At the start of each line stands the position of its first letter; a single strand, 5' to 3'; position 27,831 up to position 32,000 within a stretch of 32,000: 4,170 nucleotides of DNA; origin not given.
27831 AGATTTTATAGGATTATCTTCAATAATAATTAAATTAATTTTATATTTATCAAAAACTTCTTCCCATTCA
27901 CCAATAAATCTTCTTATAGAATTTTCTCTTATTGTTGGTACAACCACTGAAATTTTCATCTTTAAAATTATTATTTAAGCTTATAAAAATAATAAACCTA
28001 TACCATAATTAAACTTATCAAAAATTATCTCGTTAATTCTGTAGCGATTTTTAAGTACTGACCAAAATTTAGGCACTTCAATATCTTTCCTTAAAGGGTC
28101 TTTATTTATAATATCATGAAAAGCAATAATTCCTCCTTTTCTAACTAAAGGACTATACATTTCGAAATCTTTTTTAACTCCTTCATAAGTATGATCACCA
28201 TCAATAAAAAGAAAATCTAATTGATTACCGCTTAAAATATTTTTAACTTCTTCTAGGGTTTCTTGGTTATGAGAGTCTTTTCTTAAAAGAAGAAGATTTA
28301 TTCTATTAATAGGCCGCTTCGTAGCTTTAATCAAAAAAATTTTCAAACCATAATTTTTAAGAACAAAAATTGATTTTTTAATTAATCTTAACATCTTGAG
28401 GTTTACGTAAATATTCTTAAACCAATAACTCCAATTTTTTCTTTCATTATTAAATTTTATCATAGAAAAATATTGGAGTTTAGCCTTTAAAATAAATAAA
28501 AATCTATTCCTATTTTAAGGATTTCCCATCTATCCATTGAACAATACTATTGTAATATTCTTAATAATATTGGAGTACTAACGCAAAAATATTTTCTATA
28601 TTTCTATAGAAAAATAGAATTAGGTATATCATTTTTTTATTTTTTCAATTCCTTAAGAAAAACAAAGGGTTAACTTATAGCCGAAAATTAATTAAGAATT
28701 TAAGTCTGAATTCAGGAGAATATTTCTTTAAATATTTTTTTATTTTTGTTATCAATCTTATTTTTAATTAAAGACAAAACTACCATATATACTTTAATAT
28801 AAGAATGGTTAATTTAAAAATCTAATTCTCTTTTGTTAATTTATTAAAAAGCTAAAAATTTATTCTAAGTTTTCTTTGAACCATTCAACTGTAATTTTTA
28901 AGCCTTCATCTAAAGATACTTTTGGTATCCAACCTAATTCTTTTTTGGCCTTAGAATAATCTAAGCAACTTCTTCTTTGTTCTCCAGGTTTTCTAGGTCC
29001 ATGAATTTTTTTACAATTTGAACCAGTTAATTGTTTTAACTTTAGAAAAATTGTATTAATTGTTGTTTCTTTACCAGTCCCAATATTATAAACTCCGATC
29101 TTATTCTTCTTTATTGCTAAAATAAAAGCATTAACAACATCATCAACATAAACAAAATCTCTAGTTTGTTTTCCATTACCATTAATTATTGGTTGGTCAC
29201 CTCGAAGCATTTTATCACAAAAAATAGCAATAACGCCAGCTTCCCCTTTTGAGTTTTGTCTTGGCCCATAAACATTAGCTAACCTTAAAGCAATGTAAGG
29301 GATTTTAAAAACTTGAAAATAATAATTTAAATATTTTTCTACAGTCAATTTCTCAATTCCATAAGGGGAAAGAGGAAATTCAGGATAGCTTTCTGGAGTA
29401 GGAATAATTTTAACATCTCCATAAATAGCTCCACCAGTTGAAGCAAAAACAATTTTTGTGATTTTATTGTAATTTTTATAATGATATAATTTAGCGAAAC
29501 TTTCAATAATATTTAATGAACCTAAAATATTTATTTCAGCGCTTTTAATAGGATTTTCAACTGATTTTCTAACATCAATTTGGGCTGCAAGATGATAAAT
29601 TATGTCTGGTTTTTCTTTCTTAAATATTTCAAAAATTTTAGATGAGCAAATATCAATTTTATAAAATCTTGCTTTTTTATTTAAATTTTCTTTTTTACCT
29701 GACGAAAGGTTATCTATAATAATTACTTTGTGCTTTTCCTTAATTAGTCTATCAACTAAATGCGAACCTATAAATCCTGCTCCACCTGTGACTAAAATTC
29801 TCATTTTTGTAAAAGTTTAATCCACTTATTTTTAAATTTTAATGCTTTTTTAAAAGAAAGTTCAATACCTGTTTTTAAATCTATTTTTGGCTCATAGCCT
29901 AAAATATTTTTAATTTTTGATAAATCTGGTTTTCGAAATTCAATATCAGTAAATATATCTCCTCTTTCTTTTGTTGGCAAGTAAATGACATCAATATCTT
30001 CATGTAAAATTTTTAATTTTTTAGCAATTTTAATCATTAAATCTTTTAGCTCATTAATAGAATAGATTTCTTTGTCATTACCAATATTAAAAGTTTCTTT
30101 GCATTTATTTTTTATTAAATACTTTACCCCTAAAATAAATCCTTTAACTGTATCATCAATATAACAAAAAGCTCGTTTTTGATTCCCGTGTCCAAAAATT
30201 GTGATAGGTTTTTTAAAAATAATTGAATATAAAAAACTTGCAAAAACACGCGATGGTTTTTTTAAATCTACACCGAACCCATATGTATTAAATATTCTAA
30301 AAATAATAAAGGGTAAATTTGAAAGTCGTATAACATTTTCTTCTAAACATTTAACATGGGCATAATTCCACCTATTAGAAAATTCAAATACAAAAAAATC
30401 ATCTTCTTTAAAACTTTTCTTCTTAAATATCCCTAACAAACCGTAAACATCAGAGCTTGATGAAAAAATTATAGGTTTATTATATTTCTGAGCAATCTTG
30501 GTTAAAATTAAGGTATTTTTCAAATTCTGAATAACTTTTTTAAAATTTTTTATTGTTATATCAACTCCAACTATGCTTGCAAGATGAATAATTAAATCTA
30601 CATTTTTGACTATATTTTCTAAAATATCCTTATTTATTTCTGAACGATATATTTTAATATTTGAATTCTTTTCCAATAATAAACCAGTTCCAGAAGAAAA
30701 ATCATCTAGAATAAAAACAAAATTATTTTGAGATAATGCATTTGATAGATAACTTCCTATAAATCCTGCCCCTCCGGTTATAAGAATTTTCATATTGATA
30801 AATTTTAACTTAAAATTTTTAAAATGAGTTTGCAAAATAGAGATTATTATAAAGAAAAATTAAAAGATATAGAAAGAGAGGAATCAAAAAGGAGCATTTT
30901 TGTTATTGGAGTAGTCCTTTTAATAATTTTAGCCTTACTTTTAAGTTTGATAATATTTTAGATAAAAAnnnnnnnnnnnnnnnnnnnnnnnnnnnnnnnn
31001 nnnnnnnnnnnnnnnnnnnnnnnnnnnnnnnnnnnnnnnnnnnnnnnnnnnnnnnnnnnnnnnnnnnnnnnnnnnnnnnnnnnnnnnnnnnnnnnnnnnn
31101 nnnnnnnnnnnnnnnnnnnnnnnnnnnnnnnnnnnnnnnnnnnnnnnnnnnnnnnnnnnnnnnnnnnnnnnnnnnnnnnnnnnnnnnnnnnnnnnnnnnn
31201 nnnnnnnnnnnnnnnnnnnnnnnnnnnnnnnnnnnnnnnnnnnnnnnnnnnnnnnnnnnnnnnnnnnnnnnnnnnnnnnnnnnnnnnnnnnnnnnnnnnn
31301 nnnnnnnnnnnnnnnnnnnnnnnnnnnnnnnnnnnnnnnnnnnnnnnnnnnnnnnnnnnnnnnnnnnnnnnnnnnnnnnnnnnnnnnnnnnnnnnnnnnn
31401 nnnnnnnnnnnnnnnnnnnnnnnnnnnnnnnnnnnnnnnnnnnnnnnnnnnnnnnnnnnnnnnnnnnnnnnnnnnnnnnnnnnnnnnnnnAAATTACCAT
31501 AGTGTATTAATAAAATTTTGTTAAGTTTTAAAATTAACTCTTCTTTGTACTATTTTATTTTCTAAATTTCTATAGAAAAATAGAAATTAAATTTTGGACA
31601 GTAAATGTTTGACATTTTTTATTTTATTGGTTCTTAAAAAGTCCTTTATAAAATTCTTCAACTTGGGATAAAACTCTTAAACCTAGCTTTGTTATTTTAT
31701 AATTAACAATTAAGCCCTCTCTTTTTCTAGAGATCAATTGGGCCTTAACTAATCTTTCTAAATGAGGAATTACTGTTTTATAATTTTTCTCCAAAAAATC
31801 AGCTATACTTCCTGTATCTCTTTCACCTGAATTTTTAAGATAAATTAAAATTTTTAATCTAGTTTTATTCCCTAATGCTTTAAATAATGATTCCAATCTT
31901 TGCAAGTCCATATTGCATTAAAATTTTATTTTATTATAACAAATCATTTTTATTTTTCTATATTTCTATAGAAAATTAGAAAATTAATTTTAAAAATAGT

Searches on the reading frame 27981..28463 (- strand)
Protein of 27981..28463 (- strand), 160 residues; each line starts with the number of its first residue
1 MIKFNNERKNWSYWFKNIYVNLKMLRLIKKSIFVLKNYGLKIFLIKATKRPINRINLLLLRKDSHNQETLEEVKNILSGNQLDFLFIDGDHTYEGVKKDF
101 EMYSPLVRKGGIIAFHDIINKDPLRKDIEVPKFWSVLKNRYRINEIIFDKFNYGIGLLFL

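Call 9: search_protein_families(library=pfam, proteins=[window:27981-28463:-])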
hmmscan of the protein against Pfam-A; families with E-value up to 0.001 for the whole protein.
window:27981-28463:- (160 aa): 2 families
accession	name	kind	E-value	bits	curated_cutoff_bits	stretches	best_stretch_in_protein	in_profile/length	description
PF13578.12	Methyltransf_24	-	7.4e-13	49.7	26.3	1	63-118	56-105/105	Methyltransferase domain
PF04989.18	RMNT_CmcI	-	6.3e-06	26.5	23.2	1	55-124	85-155/206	Rhamnosyl O-methyltransferase/CmcI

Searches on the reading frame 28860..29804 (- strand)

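Call 54: search_protein_families(library=pfam, proteins=[window:28860-29804:-])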
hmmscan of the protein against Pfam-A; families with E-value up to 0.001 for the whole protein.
window:28860-29804:- (314 aa): 6 families
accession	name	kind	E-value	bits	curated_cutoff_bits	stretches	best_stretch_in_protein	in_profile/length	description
PF16363.11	GDP_Man_Dehyd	-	7.6e-63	213.4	27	1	4-304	1-331/332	GDP-mannose 4,6 dehydratase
PF01370.27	Epimerase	-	1.3e-62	211.8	20.9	1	3-242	1-240/240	NAD dependent epimerase/dehydratase family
PF01073.25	3Beta_HSD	-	7.5e-19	68.3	22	1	4-233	1-231/280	3-beta hydroxysteroid dehydrogenase/isomerase family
PF02719.21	Polysacc_synt_2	-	3.1e-15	56.6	20.2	1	3-271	1-264/293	Polysaccharide biosynthesis protein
PF04321.23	RmlD_sub_bind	-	7.9e-11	42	27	1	1-184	1-157/287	RmlD substrate binding domain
PF07993.18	NAD_binding_4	-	6e-09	35.9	20.1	0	65-226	88-257/258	Male sterility protein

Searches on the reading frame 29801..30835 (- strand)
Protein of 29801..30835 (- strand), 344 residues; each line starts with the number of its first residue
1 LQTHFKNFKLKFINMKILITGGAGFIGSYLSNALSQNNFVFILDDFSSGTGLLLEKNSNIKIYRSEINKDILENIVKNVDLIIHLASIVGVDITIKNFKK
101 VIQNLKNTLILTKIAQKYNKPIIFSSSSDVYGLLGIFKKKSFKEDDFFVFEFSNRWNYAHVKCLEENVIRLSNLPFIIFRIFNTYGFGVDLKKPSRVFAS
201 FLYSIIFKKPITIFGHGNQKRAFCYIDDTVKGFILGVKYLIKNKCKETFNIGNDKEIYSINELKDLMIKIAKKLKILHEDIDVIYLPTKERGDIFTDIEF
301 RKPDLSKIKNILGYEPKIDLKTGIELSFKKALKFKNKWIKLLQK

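Call 54: search_protein_families(library=pfam, proteins=[window:29801-30835:-])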
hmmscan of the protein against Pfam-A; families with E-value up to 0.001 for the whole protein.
window:29801-30835:- (344 aa): 5 families
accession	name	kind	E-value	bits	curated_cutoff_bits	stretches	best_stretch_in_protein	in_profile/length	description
PF01370.27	Epimerase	-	6.5e-31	108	20.9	1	17-252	1-240/240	NAD dependent epimerase/dehydratase family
PF16363.11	GDP_Man_Dehyd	-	2.8e-26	93.2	27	1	18-325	1-330/332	GDP-mannose 4,6 dehydratase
PF01073.25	3Beta_HSD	-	1.7e-09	37.5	22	1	18-244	1-236/280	3-beta hydroxysteroid dehydrogenase/isomerase family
PF04321.23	RmlD_sub_bind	-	5.2e-06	26.2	27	1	15-186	1-153/287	RmlD substrate binding domain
PF07993.18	NAD_binding_4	-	9.7e-06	25.3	20.1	0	67-181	77-204/258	Male sterility protein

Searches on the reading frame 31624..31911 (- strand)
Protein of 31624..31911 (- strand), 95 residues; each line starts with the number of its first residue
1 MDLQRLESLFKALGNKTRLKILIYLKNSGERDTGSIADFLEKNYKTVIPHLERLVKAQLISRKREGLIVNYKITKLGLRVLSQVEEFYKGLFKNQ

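Call 9: search_protein_families(library=pfam, proteins=[window:31624-31911:-])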
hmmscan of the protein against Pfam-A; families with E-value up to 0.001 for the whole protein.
window:31624-31911:- (95 aa): 4 families
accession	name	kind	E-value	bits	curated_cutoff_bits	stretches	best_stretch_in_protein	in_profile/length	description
PF01022.26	HTH_5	-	2.2e-07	31.1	22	1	15-61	1-46/47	Bacterial regulatory protein, arsR family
PF25212.1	HVO_A0114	-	1.5e-06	28.3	27.6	1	4-69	11-79/84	HVO_A0114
PF01047.28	MarR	-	0.00048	20.4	24.6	1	16-64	3-51/59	MarR family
PF14947.12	HTH_45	-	0.00097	19.6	25.5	0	20-88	10-73/77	Winged helix-turn-helix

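Call 13: find_encoding_contigs(protein=window:31624-31911:-, flank=10000, max_places=10)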
Protein window:31624-31911:- (95 aa): 2 contigs read that carry it; 2 places shown.
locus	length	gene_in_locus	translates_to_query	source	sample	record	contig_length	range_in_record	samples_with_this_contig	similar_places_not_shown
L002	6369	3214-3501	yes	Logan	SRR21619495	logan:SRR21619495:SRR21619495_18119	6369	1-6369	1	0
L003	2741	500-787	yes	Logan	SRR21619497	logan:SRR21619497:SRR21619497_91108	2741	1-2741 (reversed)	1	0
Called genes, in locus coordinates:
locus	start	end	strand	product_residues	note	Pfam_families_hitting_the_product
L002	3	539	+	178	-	?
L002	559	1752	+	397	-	PF04389:Peptidase_M28 (faint), PF01546:Peptidase_M20, PF07687:M20_dimer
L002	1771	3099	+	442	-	PF01546:Peptidase_M20, PF07687:M20_dimer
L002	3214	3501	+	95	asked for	PF01022:HTH_5 (weak), PF25212:HVO_A0114 (weak)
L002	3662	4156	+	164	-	-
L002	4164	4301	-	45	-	-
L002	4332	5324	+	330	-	PF01073:3Beta_HSD, PF01370:Epimerase, PF04321:RmlD_sub_bind (weak), PF07993:NAD_binding_4 (faint), PF16363:GDP_Man_Dehyd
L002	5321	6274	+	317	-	PF01073:3Beta_HSD, PF01370:Epimerase, PF02719:Polysacc_synt_2, PF04321:RmlD_sub_bind, PF07993:NAD_binding_4 (faint), PF16363:GDP_Man_Dehyd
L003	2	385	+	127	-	?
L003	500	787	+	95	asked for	PF01022:HTH_5 (weak), PF25212:HVO_A0114 (weak)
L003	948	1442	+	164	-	-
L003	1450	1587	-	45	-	-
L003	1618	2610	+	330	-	PF01073:3Beta_HSD, PF01370:Epimerase, PF04321:RmlD_sub_bind (weak), PF07993:NAD_binding_4 (faint), PF16363:GDP_Man_Dehyd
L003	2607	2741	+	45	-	?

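Call 32: find_homologous_proteins(query=window:31624-31911:-, max_evalue=0.00001)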
Query window:31624-31911:- (95 aa): 3 proteins with E <= 0.00001 among 6 candidates.
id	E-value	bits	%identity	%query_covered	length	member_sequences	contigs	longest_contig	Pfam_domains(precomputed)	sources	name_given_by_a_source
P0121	1.8e-51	190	97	100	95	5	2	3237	PF01022.27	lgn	-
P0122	1.1e-38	149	79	97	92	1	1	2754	PF25212.3,PF01022.27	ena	-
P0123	4.0e-26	109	61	95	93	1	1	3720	PF25212.3,PF01022.27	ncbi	-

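Call 33: find_encoding_contigs(protein=P0121, flank=10000, max_places=6)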
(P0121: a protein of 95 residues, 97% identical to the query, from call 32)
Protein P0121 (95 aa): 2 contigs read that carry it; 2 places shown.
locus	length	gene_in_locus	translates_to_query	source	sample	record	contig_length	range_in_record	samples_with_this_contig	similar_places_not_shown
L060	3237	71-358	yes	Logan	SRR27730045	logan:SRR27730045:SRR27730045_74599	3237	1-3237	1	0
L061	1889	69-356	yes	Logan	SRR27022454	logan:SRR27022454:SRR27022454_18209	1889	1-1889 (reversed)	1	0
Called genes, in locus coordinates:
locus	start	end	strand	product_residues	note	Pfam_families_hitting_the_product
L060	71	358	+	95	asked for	PF01022:HTH_5 (weak)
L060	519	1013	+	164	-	-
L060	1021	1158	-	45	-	-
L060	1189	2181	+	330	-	PF01073:3Beta_HSD, PF01370:Epimerase, PF04321:RmlD_sub_bind (weak), PF07993:NAD_binding_4 (faint), PF16363:GDP_Man_Dehyd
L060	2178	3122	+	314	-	PF01073:3Beta_HSD, PF01370:Epimerase, PF02719:Polysacc_synt_2, PF04321:RmlD_sub_bind, PF07993:NAD_binding_4 (faint), PF16363:GDP_Man_Dehyd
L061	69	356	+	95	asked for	PF01022:HTH_5 (weak)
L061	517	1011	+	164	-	-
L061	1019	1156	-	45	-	-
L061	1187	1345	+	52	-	-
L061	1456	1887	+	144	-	?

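Call 34: find_encoding_contigs(protein=P0122, flank=10000, max_places=6)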
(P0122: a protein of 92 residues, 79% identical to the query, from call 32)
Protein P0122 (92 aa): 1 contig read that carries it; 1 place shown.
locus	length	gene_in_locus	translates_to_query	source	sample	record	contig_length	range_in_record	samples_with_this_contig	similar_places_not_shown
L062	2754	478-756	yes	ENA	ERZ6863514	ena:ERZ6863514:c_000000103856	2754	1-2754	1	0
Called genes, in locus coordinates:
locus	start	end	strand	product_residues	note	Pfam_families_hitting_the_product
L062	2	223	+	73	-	?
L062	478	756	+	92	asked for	PF01022:HTH_5 (weak), PF25212:HVO_A0114 (weak)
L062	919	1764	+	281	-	PF01063:Aminotran_4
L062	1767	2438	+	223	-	-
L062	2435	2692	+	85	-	PF01740:STAS (weak)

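Call 52: search_solved_structures(query=A2, max_evalue=0.01)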
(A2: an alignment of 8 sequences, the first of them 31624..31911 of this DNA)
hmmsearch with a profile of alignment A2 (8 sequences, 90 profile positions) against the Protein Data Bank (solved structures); distinct sequences matched with E-value up to 0.01: 23.
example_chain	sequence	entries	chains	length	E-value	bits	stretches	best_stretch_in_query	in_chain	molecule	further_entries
3jth_A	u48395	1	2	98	1.8e-06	31.3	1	7-87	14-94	Transcription activator HlyU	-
5znx_A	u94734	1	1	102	2.8e-06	30.7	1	7-87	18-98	Transcriptional activator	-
2zkz_A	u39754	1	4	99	3.2e-06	30.5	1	1-75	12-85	Transcriptional repressor pagR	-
13ct_A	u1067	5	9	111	1.1e-05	28.7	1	7-75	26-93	Transcriptional regulator, ArsR family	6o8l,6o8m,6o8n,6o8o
6o8k_A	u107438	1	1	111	1.1e-05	28.7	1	7-75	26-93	Transcriptional regulator, ArsR family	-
2kko_A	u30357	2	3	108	1.8e-05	28.1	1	8-74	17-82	POSSIBLE TRANSCRIPTIONAL REGULATORY PROTEIN (POSSIBLY ARSR-FAMILY) | Possible transcriptional regulatory arsR-family protein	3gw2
4k2e_A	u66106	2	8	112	2.1e-05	27.9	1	7-87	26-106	Transcriptional activator HlyU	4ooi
9t6t_A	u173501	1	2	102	5.5e-05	26.5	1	3-75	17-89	Lmo1102 protein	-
9t6r_A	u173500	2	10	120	8e-05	26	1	3-75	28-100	Lmo1102 protein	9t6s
4ggg_A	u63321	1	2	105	9.5e-05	25.8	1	3-76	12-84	Repressor protein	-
4omy_A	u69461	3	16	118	0.00012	25.4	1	10-84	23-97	NolR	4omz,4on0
2kjb_A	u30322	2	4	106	0.00014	25.2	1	3-76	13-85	CzrA protein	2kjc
1r1u_A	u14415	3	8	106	0.00014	25.2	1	3-76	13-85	repressor protein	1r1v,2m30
6cdb_A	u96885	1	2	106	0.00021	24.7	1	3-76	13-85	ArsR family transcriptional regulator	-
6uvu_A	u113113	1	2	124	0.00029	24.2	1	6-75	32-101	ArsR family transcriptional regulator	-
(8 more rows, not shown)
